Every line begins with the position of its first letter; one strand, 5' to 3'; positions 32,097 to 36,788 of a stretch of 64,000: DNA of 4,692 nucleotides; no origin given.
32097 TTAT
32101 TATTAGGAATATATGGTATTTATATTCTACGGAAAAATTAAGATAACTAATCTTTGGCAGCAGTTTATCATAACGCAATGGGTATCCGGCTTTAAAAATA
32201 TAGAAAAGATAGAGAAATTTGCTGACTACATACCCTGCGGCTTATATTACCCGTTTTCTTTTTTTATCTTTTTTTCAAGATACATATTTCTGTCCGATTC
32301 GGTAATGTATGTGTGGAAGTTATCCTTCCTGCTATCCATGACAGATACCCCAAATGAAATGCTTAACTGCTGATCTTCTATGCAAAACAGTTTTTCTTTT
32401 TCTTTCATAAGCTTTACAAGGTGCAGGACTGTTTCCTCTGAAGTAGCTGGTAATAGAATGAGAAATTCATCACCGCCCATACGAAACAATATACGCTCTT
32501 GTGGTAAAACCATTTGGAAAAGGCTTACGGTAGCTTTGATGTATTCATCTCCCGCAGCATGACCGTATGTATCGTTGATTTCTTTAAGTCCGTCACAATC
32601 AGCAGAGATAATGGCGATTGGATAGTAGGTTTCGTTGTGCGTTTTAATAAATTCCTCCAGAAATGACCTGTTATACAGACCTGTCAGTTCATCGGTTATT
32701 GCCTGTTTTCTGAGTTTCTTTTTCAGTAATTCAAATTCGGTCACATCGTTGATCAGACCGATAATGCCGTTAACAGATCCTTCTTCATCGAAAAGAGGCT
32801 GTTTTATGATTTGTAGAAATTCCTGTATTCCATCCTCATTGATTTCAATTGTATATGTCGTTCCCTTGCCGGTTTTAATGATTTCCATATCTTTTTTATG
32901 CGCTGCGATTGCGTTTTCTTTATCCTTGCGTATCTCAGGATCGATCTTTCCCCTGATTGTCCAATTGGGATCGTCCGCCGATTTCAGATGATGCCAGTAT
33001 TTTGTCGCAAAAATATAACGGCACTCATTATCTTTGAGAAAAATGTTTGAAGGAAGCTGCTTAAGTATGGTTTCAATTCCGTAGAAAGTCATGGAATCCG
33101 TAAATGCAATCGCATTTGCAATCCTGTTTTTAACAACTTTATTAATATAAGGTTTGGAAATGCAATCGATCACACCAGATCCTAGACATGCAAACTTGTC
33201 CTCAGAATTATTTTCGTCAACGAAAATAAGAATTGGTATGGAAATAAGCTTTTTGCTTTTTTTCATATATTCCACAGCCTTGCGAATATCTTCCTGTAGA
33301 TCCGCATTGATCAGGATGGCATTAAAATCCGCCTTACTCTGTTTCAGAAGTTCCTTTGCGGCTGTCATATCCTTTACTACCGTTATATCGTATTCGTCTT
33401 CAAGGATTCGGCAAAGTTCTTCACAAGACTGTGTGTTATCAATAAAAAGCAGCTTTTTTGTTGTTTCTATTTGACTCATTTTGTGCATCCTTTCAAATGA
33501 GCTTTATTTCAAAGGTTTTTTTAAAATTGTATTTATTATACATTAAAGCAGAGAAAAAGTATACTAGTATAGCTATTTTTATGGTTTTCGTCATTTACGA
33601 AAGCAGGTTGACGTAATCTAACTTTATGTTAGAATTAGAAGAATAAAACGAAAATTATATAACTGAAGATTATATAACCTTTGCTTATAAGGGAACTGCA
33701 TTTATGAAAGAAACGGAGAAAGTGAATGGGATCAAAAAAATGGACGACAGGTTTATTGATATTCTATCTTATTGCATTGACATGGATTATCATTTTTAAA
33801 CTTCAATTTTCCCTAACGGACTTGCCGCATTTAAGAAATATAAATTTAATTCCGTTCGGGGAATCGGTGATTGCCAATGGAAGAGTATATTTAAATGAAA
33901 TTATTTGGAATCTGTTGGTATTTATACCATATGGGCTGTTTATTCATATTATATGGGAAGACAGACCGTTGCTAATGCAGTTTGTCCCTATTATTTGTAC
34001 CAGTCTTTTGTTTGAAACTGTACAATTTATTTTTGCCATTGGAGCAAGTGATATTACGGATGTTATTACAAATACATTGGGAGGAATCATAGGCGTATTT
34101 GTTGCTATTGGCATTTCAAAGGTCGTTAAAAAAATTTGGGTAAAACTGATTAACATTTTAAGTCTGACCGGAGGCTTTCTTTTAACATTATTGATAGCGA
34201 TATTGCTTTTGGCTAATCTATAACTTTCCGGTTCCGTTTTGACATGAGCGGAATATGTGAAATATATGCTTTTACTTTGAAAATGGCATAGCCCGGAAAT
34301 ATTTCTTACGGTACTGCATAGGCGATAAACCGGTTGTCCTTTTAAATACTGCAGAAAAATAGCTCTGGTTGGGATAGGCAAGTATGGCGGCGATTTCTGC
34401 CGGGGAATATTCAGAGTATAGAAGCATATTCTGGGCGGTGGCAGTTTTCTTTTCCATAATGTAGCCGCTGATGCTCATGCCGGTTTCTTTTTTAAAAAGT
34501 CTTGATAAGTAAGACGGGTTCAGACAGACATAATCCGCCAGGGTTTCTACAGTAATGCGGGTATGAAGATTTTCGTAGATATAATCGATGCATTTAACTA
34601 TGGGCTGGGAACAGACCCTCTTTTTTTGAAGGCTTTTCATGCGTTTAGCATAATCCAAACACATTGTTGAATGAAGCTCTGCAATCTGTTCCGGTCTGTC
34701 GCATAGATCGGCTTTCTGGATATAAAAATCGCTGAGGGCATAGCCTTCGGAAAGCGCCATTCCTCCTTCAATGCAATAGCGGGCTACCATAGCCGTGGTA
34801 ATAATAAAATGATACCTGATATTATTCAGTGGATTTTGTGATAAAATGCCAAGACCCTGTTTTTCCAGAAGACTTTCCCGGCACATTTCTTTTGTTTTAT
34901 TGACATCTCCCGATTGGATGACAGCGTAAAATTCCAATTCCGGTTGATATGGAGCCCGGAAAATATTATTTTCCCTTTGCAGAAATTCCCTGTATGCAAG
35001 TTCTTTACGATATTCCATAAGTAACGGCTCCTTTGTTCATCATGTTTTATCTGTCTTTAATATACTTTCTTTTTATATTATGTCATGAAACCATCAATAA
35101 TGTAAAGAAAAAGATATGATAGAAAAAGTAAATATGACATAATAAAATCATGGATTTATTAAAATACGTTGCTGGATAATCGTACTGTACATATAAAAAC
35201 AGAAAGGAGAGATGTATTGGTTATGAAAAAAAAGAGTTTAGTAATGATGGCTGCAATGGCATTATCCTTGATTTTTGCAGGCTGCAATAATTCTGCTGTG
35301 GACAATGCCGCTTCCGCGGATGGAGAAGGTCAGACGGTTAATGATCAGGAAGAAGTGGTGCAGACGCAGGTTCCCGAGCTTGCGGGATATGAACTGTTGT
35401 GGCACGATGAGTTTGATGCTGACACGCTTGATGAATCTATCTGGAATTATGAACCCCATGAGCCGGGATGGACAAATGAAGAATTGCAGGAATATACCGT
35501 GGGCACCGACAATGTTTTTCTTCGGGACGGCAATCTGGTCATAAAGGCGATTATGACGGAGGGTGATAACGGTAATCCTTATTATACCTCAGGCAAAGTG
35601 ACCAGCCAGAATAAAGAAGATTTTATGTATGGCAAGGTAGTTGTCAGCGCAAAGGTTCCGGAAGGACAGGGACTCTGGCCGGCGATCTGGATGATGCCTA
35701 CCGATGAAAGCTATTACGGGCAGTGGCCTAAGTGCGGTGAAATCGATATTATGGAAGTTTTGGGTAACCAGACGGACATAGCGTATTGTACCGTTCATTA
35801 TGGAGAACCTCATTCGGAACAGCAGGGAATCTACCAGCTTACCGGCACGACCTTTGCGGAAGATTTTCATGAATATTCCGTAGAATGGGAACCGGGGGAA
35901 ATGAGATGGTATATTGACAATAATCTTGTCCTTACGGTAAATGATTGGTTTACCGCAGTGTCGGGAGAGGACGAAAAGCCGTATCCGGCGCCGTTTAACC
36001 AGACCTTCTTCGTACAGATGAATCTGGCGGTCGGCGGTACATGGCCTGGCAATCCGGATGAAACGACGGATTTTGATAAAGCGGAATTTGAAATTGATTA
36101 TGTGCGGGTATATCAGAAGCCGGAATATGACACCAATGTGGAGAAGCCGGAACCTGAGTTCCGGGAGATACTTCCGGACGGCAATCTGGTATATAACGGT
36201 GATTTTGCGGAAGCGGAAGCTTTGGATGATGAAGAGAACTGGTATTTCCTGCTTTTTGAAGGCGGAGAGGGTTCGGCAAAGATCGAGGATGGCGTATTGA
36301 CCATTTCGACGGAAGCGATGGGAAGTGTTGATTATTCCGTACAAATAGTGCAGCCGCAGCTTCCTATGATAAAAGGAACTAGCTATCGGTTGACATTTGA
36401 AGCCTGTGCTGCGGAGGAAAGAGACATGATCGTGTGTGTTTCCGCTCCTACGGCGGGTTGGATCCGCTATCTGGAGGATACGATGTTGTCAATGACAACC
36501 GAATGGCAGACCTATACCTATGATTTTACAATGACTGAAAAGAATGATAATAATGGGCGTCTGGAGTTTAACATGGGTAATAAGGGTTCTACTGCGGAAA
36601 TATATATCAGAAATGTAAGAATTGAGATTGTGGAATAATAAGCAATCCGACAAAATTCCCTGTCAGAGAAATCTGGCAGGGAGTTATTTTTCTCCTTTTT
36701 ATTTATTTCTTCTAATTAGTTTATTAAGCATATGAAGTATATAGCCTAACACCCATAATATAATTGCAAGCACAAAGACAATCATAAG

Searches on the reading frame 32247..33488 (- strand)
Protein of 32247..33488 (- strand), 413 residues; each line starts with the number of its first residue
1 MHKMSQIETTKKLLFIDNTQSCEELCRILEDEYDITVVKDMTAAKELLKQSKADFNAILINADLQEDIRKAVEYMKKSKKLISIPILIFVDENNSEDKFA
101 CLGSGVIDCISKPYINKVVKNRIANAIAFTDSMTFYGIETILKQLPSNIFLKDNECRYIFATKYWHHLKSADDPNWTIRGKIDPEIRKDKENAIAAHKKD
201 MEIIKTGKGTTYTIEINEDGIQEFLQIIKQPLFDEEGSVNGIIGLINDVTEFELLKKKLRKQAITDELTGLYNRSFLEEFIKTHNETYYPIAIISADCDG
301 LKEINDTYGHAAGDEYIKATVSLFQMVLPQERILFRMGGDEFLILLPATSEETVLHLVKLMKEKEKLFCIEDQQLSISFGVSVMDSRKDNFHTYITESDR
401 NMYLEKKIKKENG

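Call 71: search_protein_families(library=pfam, proteins=[window:32247-33488:-], max_evalue=0.00001)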
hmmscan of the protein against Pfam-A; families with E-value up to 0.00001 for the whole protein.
window:32247-33488:- (413 aa): 1 family
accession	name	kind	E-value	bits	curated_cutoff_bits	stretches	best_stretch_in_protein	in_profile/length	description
PF00990.26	GGDEF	-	1.4e-30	106.6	23.8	1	263-410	1-159/161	Diguanylate cyclase, GGDEF domain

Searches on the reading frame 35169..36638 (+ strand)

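Call 71: search_protein_families(library=pfam, proteins=[window:35169-36638:+], max_evalue=0.00001)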
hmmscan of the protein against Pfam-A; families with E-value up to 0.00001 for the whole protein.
window:35169-36638:+ (489 aa): 3 families
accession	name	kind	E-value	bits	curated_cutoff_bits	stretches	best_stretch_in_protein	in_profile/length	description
PF00722.28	Glyco_hydro_16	-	1.8e-24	86.6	22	1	109-311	7-173/175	Glycosyl hydrolases family 16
PF03935.22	SKN1_KRE6_Sbg1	-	1.6e-13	50.4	30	1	67-176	110-222/501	Beta-glucan synthesis-associated protein SKN1/KRE6/Sbg1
PF02018.23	CBM_4_9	-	2.1e-13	51.2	25.9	1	338-471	1-133/136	Carbohydrate binding domain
